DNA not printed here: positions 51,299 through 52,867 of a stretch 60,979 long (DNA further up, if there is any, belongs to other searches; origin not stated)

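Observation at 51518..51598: Collagen-like Gly-X-Y stalk between the lipid anchor and the heme domain of an octaheme cytochrome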

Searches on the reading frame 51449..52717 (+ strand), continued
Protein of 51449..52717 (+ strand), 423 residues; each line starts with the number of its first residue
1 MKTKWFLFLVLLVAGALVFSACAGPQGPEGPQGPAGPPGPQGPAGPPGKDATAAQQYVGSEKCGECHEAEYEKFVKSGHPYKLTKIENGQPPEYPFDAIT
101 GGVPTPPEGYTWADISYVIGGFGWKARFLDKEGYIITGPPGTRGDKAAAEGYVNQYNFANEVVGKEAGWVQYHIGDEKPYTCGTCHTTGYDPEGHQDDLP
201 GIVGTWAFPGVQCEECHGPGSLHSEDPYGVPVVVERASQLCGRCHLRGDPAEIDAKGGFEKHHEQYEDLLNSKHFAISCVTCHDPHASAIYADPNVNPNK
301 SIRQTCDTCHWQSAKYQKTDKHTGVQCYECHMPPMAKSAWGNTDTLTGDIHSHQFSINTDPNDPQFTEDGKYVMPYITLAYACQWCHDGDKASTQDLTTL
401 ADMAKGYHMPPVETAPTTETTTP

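Call 57: search_protein_families(library=pfam, proteins=[P0152, P0145, P0135, P0138, P0085], max_evalue=0.01)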
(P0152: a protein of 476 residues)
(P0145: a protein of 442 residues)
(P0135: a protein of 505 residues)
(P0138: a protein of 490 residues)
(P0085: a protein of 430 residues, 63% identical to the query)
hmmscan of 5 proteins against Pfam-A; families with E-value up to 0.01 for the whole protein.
P0152 (476 aa): 8 families
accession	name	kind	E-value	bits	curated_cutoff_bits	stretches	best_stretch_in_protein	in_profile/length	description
PF14522.11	Cytochrome_C7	-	1.4e-11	44.4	24.8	3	300-373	12-66/67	Cytochrome c7 and related cytochrome c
PF22113.1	Mtrc-MtrF_II-IV_dom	-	1.9e-11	44.3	30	1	367-460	7-97/176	Outer membrane cytochrome MtrC/MtrF-like, domains II/IV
PF13435.11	Cytochrome_C554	-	2.4e-09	38.4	20.8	1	242-281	48-84/84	Cytochrome c554 and c-prime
PF01391.23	Collagen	-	3.3e-09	36.8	27.2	1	54-99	10-55/60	Collagen triple helix repeat (20 copies)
PF14537.11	Cytochrom_c3_2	-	1.1e-06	29.4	25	0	366-404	6-42/79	Cytochrome c3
PF02335.20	Cytochrom_C552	-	3.3e-05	23.5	24.1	0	385-401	241-257/438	Cytochrome c552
PF09699.15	Paired_CXXCH_1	-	0.00043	20.4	20.6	0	366-397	6-38/41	Doubled CXXCH motif (Paired_CXXCH_1)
PF02085.21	Cytochrom_CIII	-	0.0016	19.2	22.9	0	274-373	31-101/101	Class III cytochrome C family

P0145 (442 aa): 6 families
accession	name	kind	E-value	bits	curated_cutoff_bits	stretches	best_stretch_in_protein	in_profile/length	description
PF14522.11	Cytochrome_C7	-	3.6e-10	40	24.8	1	201-275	5-66/67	Cytochrome c7 and related cytochrome c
PF22113.1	Mtrc-MtrF_II-IV_dom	-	1.7e-09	37.9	30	1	335-423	8-94/176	Outer membrane cytochrome MtrC/MtrF-like, domains II/IV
PF14537.11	Cytochrom_c3_2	-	1.4e-06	29.1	25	0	333-419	6-66/79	Cytochrome c3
PF13435.11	Cytochrome_C554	-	8.9e-06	27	20.8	1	208-248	47-84/84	Cytochrome c554 and c-prime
PF09699.15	Paired_CXXCH_1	-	7.3e-05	22.8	20.6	0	306-342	6-38/41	Doubled CXXCH motif (Paired_CXXCH_1)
PF01391.23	Collagen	-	0.00039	20.6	27.2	1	27-57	4-34/60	Collagen triple helix repeat (20 copies)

P0135 (505 aa): 6 families
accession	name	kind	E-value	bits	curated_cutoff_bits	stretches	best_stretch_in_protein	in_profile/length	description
PF01391.23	Collagen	-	3.3e-20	72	27.2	3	26-84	1-59/60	Collagen triple helix repeat (20 copies)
PF14522.11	Cytochrome_C7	-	3.7e-10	39.9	24.8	2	367-427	12-66/67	Cytochrome c7 and related cytochrome c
PF13435.11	Cytochrome_C554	-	7.7e-09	36.8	20.8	2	269-310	46-84/84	Cytochrome c554 and c-prime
PF22113.1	Mtrc-MtrF_II-IV_dom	-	1.6e-08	34.7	30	1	401-490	9-96/176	Outer membrane cytochrome MtrC/MtrF-like, domains II/IV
PF09699.15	Paired_CXXCH_1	-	2.5e-06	27.5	20.6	1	370-407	8-38/41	Doubled CXXCH motif (Paired_CXXCH_1)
PF14537.11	Cytochrom_c3_2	-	6e-06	27.1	25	0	301-405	5-78/79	Cytochrome c3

P0138 (490 aa): 6 families
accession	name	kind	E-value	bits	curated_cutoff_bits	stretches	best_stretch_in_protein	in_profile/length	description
PF22113.1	Mtrc-MtrF_II-IV_dom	-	2.8e-13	50.2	30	2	380-472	7-96/176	Outer membrane cytochrome MtrC/MtrF-like, domains II/IV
PF01391.23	Collagen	-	4.2e-13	49.3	27.2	2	45-98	3-56/60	Collagen triple helix repeat (20 copies)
PF14522.11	Cytochrome_C7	-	1.4e-10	41.3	24.8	1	285-360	12-67/67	Cytochrome c7 and related cytochrome c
PF09699.15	Paired_CXXCH_1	-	8.9e-10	38.5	20.6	1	288-324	8-39/41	Doubled CXXCH motif (Paired_CXXCH_1)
PF14537.11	Cytochrom_c3_2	-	1e-09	39.2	25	1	284-365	4-70/79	Cytochrome c3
PF13435.11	Cytochrome_C554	-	0.0084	17.5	20.8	1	235-294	36-84/84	Cytochrome c554 and c-prime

P0085 (430 aa): 6 families
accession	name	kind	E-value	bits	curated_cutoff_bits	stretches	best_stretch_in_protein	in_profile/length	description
PF14522.11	Cytochrome_C7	-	3.2e-10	40.1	24.8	0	318-402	14-66/67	Cytochrome c7 and related cytochrome c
PF22113.1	Mtrc-MtrF_II-IV_dom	-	1.9e-09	37.8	30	1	319-410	8-96/176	Outer membrane cytochrome MtrC/MtrF-like, domains II/IV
PF14537.11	Cytochrom_c3_2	-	2.9e-08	34.5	25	0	222-302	4-69/79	Cytochrome c3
PF01391.23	Collagen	-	2.9e-08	33.8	27.2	1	21-65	10-54/60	Collagen triple helix repeat (20 copies)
PF09699.15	Paired_CXXCH_1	-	5.8e-07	29.5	20.6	0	226-259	8-36/41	Doubled CXXCH motif (Paired_CXXCH_1)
PF13435.11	Cytochrome_C554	-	1.4e-06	29.6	20.8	0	188-232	46-84/84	Cytochrome c554 and c-prime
